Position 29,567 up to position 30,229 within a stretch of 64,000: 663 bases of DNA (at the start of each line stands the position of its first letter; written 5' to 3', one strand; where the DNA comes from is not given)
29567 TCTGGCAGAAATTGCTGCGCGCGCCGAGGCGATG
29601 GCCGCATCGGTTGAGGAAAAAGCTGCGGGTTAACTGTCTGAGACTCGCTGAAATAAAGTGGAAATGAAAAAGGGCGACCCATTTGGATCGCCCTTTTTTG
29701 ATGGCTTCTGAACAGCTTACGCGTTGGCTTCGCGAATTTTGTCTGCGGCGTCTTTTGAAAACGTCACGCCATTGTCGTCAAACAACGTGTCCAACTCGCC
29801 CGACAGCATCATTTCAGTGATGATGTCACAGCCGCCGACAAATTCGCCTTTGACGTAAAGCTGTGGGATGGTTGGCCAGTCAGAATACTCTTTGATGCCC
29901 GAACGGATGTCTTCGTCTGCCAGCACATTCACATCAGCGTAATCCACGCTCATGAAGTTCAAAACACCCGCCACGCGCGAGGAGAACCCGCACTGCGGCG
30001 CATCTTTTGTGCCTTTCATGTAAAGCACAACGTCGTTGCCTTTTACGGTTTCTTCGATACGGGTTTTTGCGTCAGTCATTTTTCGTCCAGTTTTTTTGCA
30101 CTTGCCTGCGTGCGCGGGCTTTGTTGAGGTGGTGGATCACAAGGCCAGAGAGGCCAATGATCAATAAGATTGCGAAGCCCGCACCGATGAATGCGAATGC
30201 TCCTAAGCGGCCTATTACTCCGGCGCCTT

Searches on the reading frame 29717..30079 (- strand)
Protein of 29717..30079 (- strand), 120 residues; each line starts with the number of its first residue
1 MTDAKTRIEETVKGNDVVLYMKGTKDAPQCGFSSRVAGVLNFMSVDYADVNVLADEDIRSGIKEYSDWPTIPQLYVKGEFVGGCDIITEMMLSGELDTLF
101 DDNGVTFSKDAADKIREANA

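Call 70: search_protein_families(library=pfam, proteins=[window:29717-30079:-], max_evalue=0.00001)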
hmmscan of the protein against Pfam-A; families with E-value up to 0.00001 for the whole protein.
window:29717-30079:- (120 aa): 1 family
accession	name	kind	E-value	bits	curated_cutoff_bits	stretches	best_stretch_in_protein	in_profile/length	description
PF00462.30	Glutaredoxin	-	4.2e-19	69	22.9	1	17-81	1-60/60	Glutaredoxin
